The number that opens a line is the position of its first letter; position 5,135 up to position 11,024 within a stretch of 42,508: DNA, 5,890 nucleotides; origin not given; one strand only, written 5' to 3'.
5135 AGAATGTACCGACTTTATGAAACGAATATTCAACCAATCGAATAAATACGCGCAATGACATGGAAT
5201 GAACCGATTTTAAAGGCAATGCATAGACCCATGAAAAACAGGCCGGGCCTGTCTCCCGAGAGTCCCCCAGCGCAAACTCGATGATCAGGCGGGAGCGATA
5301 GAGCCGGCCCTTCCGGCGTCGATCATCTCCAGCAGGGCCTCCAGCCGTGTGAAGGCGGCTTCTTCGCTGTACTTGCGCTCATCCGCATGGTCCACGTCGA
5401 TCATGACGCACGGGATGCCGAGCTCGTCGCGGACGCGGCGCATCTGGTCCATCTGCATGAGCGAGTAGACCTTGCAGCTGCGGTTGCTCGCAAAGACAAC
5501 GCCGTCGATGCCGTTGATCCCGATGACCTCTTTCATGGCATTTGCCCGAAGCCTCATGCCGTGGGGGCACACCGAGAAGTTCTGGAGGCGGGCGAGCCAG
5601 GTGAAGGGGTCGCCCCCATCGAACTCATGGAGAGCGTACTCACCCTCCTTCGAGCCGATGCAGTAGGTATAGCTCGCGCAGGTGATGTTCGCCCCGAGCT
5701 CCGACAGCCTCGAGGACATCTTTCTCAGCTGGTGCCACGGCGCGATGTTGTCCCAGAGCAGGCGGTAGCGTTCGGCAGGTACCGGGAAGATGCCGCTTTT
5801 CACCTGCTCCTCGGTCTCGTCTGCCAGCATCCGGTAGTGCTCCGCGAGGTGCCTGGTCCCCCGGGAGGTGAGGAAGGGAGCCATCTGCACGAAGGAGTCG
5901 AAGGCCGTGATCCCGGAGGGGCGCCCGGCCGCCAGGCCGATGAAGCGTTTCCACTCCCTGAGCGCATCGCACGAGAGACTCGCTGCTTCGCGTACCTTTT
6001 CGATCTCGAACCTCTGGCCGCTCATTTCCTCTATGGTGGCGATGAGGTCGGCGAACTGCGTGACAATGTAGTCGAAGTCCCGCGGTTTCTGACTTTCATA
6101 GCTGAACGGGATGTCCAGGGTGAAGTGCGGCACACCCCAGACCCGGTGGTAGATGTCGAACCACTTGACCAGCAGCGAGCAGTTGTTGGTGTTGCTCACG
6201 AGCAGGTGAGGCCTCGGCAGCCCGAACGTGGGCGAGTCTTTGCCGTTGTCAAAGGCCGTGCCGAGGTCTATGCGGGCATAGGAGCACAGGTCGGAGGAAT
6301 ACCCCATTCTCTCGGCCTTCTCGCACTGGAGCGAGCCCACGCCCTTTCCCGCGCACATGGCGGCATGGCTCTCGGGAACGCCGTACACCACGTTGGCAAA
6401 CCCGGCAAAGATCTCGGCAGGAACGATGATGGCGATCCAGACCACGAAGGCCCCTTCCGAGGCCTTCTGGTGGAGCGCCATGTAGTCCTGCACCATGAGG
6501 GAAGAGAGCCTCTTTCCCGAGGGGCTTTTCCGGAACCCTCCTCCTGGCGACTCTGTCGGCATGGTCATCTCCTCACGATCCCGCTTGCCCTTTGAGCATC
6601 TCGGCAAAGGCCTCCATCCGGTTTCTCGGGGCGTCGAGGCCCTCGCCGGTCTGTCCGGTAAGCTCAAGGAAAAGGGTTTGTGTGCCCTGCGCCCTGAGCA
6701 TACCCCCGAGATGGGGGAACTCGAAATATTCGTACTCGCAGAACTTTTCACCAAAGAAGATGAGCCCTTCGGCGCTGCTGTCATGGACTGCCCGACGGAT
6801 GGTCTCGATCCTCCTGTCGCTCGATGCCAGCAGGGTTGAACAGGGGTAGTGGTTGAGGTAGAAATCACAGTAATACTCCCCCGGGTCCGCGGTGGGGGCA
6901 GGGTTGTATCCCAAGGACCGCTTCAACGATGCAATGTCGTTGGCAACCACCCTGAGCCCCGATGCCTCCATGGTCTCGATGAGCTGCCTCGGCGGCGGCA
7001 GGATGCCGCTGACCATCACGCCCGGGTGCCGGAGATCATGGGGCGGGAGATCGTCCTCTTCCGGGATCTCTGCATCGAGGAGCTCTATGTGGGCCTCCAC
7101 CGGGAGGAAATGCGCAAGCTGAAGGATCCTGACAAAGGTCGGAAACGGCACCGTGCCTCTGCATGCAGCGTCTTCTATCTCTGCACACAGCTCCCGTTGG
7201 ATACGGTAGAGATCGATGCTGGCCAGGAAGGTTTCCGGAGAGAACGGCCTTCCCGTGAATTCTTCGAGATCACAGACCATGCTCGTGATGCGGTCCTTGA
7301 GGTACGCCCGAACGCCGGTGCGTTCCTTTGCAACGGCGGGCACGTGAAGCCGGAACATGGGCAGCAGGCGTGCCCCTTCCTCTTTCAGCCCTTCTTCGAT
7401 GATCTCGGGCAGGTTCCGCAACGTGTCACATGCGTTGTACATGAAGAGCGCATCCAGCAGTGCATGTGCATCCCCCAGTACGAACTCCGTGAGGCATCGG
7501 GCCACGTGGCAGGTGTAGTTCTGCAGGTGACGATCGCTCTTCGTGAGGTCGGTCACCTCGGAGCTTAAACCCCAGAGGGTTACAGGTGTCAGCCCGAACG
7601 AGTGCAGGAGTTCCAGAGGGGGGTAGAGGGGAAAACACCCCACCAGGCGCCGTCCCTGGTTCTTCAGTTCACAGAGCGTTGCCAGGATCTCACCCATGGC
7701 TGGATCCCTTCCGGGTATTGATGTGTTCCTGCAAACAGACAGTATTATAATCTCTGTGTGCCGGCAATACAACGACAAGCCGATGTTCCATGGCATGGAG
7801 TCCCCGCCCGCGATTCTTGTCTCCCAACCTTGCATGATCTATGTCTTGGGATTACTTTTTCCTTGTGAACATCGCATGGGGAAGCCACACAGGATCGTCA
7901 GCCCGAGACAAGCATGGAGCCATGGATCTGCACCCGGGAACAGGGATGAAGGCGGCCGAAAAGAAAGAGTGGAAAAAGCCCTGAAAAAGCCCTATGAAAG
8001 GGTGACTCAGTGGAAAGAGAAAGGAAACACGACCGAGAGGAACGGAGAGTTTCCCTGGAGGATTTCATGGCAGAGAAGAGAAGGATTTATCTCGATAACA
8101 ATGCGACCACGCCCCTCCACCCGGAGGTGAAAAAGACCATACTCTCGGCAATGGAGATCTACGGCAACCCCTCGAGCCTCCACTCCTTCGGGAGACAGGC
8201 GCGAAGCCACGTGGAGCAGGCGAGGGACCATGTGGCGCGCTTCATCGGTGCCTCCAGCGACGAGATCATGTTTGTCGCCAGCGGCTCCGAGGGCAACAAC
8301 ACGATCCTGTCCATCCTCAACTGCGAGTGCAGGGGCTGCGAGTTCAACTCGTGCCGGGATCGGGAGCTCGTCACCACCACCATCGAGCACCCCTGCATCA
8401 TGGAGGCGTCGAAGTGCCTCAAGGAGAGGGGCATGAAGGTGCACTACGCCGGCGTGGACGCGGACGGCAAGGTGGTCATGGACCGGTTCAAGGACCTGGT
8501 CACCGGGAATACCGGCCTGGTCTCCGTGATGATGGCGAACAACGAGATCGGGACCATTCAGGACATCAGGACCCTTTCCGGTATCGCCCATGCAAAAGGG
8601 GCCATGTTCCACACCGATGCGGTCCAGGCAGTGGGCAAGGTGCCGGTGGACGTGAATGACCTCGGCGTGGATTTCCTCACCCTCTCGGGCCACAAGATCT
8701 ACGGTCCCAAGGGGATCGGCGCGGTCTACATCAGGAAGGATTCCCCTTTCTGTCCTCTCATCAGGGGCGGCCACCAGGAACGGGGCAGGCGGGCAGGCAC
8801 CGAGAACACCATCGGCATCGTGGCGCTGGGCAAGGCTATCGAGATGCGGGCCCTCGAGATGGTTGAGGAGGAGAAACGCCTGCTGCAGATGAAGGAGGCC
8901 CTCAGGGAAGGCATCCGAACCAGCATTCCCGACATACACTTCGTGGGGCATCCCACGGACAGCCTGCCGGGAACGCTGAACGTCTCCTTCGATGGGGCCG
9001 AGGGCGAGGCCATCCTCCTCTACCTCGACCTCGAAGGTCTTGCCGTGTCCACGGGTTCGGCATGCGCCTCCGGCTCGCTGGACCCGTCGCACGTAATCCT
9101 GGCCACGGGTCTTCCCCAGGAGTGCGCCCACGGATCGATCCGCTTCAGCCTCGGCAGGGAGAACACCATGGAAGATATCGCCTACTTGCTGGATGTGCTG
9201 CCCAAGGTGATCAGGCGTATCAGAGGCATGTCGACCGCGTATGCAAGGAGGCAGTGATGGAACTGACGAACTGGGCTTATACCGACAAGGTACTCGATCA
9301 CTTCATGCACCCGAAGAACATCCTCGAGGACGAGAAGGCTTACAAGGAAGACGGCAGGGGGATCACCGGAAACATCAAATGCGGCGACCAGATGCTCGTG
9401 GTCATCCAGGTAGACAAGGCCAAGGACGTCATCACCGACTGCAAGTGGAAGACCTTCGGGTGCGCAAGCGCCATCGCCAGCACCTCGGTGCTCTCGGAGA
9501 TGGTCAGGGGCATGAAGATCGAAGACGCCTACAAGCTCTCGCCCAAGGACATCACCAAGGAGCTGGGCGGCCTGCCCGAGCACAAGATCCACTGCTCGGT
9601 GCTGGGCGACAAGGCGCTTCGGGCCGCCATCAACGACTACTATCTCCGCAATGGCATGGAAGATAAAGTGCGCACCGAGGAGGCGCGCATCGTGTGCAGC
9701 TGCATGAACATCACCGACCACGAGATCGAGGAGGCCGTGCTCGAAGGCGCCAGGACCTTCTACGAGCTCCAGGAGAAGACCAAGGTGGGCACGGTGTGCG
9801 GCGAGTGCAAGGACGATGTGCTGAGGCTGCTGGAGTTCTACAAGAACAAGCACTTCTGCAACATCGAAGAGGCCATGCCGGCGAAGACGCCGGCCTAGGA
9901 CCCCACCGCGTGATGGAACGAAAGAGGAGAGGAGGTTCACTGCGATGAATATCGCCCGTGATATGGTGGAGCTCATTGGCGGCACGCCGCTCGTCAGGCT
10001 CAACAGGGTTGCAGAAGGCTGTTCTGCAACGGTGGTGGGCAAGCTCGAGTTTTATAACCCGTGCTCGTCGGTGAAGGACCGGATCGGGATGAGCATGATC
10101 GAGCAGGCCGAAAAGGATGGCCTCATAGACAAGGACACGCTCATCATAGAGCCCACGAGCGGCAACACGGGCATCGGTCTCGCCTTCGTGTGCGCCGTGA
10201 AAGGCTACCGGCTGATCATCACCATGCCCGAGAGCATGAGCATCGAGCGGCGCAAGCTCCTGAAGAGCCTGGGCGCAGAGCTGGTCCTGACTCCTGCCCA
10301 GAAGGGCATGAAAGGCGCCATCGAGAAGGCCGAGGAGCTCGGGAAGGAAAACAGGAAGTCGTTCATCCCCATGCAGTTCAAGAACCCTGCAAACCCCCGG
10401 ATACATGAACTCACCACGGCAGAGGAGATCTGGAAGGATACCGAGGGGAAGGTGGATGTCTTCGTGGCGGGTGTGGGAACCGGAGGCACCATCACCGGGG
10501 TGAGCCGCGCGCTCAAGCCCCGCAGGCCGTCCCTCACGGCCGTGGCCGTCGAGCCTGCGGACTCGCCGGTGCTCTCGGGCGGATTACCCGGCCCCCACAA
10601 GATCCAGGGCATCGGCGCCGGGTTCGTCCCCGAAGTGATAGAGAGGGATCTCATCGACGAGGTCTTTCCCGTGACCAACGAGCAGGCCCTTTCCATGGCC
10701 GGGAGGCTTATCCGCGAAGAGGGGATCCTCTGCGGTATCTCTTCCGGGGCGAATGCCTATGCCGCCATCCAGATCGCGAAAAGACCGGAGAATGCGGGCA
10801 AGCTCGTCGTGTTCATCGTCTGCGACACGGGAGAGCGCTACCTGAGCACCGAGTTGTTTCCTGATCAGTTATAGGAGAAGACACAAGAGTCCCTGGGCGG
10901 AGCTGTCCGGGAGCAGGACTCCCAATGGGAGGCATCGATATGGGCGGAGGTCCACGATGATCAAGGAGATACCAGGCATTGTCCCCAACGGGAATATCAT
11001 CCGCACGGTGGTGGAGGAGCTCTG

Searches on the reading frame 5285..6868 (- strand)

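Call 61: search_protein_families(library=pfam, proteins=[window:5285-6868:-], max_evalue=0.001)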
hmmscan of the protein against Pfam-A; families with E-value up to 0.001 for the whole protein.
window:5285-6868:- (527 aa): 1 family
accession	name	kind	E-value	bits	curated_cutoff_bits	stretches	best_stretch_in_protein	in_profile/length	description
PF06050.19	HGD-D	-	5.4e-66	223.9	28.4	1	148-516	3-342/342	2-hydroxyglutaryl-CoA dehydratase, D-component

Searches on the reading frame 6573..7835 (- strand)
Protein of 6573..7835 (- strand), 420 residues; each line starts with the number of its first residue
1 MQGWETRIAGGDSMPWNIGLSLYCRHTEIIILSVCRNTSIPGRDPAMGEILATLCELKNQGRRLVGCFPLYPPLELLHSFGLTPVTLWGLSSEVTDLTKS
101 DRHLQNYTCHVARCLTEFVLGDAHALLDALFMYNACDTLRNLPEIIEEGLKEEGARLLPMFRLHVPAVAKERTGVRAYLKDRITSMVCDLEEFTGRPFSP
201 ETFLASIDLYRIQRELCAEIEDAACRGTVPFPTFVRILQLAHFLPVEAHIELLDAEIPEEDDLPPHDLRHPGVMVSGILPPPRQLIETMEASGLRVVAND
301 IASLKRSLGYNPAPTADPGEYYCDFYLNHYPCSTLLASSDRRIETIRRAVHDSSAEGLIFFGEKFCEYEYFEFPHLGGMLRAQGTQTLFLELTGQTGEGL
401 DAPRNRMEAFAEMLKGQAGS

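Call 61: search_protein_families(library=pfam, proteins=[window:6573-7835:-], max_evalue=0.001)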
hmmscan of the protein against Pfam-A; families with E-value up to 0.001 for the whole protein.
window:6573-7835:- (420 aa): 1 family
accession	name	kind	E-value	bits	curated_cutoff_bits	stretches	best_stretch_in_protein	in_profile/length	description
PF06050.19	HGD-D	-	2.6e-54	185.5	28.4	1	70-414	2-342/342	2-hydroxyglutaryl-CoA dehydratase, D-component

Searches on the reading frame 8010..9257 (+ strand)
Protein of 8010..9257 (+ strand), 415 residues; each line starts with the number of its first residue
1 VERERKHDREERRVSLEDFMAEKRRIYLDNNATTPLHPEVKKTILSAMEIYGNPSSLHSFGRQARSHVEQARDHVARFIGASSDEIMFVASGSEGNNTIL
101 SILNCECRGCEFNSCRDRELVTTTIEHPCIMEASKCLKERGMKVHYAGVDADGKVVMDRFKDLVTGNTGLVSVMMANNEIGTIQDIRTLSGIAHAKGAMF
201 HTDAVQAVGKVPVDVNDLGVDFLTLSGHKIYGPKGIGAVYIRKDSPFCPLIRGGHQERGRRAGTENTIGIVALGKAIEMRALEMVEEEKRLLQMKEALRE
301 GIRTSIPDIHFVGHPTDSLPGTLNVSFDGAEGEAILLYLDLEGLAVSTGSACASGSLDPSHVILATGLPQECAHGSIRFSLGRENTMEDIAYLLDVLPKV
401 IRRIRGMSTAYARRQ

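Call 61: search_protein_families(library=pfam, proteins=[window:8010-9257:+], max_evalue=0.001)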
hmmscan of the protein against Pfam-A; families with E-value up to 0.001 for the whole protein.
window:8010-9257:+ (415 aa): 3 families
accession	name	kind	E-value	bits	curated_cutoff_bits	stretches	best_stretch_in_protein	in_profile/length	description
PF00266.25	Aminotran_5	-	1.3e-83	281.5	21.5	1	26-393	1-371/371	Aminotransferase class-V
PF01212.27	Beta_elim_lyase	-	4.9e-06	26.5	27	1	67-273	33-238/288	Beta-eliminating lyase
PF01041.23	DegT_DnrJ_EryC1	-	0.00024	20.9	19.8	1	73-209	31-151/360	DegT/DnrJ/EryC1/StrS aminotransferase family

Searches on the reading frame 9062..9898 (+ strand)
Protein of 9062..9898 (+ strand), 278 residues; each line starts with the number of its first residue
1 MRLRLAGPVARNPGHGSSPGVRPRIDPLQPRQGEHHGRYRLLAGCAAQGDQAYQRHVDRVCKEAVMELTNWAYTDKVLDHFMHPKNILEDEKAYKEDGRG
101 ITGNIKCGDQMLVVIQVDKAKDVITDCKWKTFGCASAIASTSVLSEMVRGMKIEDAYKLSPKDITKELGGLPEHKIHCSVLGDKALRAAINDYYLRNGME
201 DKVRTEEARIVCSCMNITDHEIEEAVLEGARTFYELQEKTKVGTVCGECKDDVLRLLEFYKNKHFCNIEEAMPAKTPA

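Call 61: search_protein_families(library=pfam, proteins=[window:9062-9898:+], max_evalue=0.001)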
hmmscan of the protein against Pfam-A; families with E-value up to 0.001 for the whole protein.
window:9062-9898:+ (278 aa): 2 families
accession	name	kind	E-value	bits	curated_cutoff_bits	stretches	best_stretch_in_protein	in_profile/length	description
PF01592.21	NifU_N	-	5.9e-42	143.3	22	1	72-197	1-124/127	NifU-like N terminal domain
PF04324.20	Fer2_BFD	-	9.1e-15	55.2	26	1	210-258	1-49/50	BFD-like [2Fe-2S] binding domain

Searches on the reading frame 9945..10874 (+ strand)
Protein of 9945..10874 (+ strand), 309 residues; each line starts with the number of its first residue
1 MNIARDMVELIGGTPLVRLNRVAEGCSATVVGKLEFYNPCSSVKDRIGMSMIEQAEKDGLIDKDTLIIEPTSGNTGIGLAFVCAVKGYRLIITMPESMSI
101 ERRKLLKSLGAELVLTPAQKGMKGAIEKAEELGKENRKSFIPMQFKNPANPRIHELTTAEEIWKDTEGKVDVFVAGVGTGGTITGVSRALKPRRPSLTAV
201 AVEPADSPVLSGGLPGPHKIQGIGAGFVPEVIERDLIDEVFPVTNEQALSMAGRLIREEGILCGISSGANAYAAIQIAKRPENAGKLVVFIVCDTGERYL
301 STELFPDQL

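Call 61: search_protein_families(library=pfam, proteins=[window:9945-10874:+], max_evalue=0.001)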
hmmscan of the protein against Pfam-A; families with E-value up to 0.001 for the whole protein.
window:9945-10874:+ (309 aa): 1 family
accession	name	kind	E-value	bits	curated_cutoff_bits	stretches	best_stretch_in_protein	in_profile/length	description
PF00291.31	PALP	-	4.3e-73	246.7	35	1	10-294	4-295/295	Pyridoxal-phosphate dependent enzyme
